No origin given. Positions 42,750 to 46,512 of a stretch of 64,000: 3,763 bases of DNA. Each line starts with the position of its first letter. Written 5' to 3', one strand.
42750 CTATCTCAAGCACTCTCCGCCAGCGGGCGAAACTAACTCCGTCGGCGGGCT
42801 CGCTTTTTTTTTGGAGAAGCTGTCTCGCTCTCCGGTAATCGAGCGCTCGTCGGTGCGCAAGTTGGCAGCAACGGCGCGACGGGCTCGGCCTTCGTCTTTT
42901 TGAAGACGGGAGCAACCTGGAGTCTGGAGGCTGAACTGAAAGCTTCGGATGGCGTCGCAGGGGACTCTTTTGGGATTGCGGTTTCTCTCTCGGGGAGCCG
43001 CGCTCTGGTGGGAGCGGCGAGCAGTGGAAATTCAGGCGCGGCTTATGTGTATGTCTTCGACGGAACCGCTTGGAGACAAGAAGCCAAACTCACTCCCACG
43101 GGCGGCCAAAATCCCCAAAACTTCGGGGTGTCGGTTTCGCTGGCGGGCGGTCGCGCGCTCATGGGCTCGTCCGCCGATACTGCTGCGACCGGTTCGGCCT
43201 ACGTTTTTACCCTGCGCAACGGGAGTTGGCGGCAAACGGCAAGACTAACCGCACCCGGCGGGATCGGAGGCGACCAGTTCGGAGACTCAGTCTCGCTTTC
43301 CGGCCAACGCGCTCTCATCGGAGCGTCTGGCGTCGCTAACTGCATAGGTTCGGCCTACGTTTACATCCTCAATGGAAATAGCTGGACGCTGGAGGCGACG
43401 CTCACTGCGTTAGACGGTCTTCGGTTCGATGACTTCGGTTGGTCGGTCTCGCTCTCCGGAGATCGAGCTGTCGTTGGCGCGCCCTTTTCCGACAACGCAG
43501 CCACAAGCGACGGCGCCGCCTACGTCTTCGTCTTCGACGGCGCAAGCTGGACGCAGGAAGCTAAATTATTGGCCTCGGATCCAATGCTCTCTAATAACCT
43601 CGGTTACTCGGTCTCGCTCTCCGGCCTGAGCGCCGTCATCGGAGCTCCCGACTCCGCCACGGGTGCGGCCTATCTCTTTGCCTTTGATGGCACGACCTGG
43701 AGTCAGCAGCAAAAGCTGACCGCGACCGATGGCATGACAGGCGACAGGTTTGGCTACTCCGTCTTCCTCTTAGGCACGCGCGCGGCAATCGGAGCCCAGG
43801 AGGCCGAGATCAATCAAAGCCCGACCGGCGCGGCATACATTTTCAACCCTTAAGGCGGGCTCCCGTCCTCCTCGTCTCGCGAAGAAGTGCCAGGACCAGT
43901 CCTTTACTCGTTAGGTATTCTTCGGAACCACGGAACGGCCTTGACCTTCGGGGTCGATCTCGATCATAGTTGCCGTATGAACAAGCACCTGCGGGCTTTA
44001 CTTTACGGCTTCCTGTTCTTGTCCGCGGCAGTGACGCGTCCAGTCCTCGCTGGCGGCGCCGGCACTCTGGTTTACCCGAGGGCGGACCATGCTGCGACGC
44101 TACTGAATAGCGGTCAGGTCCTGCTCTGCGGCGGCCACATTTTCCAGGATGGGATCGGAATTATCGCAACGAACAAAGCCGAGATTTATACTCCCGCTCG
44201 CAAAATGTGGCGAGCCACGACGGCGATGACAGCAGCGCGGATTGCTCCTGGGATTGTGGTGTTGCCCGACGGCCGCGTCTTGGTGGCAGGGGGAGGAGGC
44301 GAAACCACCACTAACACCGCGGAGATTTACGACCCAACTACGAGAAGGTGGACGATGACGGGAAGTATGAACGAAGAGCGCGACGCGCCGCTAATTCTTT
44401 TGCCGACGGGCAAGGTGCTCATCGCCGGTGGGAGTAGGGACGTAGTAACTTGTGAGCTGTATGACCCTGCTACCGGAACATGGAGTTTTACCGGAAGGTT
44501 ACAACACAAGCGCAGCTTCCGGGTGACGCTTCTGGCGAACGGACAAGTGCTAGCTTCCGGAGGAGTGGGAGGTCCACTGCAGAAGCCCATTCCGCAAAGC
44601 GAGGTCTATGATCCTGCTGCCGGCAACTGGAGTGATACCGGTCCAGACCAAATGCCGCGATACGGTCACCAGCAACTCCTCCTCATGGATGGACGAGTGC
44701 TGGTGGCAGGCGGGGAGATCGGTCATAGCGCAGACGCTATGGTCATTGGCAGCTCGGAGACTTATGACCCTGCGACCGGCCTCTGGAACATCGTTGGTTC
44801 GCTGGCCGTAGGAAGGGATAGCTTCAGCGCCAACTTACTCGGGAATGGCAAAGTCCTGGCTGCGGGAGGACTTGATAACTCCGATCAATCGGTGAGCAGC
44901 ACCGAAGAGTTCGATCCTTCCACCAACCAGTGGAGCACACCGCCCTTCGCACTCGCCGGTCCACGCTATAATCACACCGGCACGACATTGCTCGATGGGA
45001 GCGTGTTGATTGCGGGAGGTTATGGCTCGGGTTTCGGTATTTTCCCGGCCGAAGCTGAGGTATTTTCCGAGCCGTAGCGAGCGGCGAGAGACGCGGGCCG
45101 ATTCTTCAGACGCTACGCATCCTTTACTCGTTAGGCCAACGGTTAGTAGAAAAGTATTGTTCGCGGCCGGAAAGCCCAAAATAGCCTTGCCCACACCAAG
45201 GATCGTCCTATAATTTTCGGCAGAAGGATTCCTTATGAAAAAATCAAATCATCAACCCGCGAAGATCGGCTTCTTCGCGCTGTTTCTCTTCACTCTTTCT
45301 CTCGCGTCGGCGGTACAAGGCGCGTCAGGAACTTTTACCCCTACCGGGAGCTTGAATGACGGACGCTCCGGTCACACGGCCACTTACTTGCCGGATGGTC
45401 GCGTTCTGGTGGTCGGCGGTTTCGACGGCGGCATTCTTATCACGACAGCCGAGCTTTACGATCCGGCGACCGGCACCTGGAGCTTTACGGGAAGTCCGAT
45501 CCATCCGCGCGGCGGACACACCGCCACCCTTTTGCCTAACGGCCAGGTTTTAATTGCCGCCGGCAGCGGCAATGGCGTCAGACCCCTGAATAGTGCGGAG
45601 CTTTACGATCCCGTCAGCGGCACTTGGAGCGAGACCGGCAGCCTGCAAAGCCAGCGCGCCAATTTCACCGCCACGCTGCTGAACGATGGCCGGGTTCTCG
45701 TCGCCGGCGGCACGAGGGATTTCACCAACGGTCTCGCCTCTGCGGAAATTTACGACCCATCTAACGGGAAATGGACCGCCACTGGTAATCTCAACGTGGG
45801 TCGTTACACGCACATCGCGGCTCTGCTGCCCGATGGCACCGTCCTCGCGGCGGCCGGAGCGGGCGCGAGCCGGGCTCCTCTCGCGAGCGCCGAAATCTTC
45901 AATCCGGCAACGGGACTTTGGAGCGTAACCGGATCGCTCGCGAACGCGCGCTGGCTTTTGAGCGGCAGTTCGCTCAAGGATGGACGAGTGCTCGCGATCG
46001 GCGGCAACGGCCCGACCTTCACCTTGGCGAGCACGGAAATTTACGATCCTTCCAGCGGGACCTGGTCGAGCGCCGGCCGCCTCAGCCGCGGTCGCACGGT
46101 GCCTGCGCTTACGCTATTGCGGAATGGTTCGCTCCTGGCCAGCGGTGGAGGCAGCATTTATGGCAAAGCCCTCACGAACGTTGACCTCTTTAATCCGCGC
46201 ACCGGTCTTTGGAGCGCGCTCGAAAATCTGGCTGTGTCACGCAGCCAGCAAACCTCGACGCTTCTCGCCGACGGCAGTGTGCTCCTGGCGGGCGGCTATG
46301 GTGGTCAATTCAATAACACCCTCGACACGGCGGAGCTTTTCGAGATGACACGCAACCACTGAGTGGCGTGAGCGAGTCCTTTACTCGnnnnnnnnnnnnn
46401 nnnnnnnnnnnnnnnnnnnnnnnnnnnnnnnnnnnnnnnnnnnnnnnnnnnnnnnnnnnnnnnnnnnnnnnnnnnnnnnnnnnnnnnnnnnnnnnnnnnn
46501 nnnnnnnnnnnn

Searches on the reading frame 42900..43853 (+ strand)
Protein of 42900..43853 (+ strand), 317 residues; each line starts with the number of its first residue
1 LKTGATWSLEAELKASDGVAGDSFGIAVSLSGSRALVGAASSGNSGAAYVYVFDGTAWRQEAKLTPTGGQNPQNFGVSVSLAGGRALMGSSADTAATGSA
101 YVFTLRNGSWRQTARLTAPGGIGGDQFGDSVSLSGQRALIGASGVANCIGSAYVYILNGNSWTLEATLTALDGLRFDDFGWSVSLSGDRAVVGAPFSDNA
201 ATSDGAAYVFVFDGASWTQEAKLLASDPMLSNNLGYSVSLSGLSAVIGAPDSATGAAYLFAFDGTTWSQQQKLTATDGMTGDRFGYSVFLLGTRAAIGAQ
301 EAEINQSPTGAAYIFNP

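Call 9: search_protein_families(library=pfam, proteins=[window:42900-43853:+], max_evalue=0.001)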
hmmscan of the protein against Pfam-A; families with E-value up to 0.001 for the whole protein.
window:42900-43853:+ (317 aa): 1 family
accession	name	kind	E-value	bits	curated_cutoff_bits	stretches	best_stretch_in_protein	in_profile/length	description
PF14312.12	FG-GAP_2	-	2.4e-85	281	23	6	162-210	1-49/49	FG-GAP repeat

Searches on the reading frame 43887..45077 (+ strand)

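Call 9: search_protein_families(library=pfam, proteins=[window:43887-45077:+], max_evalue=0.001)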
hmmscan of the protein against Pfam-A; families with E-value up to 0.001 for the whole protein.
window:43887-45077:+ (396 aa): 11 families
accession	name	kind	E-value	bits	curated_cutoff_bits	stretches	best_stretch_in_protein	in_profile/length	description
PF01344.31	Kelch_1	-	4.1e-30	103.4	20.1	2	320-351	11-41/46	Kelch motif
PF13964.12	Kelch_6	-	2.1e-29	100.9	25.3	2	121-165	4-50/50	Kelch motif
PF07646.21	Kelch_2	-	2.5e-22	78.1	21.3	0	319-351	10-43/48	Kelch motif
PF13418.12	Kelch_4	-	9.5e-22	77.1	21.6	2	310-351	2-43/49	Galactose oxidase, central domain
PF24681.1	Kelch_KLHDC2_KLHL20_DRC7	-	4.9e-16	59.1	50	2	59-160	98-196/221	KLHDC2/KLHL20/DRC7 Kelch-repeats domain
PF25210.1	Kelch_FKB95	-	3.4e-13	50.3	70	1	106-210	68-173/268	FKB95, Kelch-repeats domain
PF13415.12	Kelch_3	-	5e-12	46.1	22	1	321-367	2-47/48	Galactose oxidase, central domain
PF24981.1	Beta-prop_ATRN-LZTR1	-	4.2e-11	43.1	50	1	64-280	39-283/289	Attractin/LZTR1 beta-propeller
PF07250.17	Glyoxal_oxid_N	-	7.6e-10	38.9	37.5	1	305-380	60-137/243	Glyoxal oxidase N-terminus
PF24996.1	NANM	-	1.3e-06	28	45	0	94-145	286-336/350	N-acetylneuraminate epimerase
PF07443.18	HARP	-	0.00046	20.1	25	0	191-202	22-33/55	HepA-related protein (HARP)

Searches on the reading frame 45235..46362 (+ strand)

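Call 9: search_protein_families(library=pfam, proteins=[window:45235-46362:+], max_evalue=0.001)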
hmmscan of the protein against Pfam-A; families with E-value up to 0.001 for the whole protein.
window:45235-46362:+ (375 aa): 10 families
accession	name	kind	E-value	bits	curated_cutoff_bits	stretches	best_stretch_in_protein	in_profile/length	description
PF13418.12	Kelch_4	-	8.5e-43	144.5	21.6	4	91-138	1-48/49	Galactose oxidase, central domain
PF01344.31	Kelch_1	-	2.5e-41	139.2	20.1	4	54-84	11-41/46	Kelch motif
PF13964.12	Kelch_6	-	2.5e-38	129.2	25.3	3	47-92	5-50/50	Kelch motif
PF24681.1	Kelch_KLHDC2_KLHL20_DRC7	-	8.8e-20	71.4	50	2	35-159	95-221/221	KLHDC2/KLHL20/DRC7 Kelch-repeats domain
PF13415.12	Kelch_3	-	1.3e-19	70.3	22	2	104-148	3-47/48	Galactose oxidase, central domain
PF07646.21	Kelch_2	-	1.4e-17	63.1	21.3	1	44-86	2-45/48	Kelch motif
PF24981.1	Beta-prop_ATRN-LZTR1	-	5.9e-14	52.4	50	0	35-112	139-221/289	Attractin/LZTR1 beta-propeller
PF07250.17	Glyoxal_oxid_N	-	2.3e-13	50.4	37.5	0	97-165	72-141/243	Glyoxal oxidase N-terminus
PF25210.1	Kelch_FKB95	-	1.3e-12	48.4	70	1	116-183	55-123/268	FKB95, Kelch-repeats domain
PF24996.1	NANM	-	2.6e-06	27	45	0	121-163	290-331/350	N-acetylneuraminate epimerase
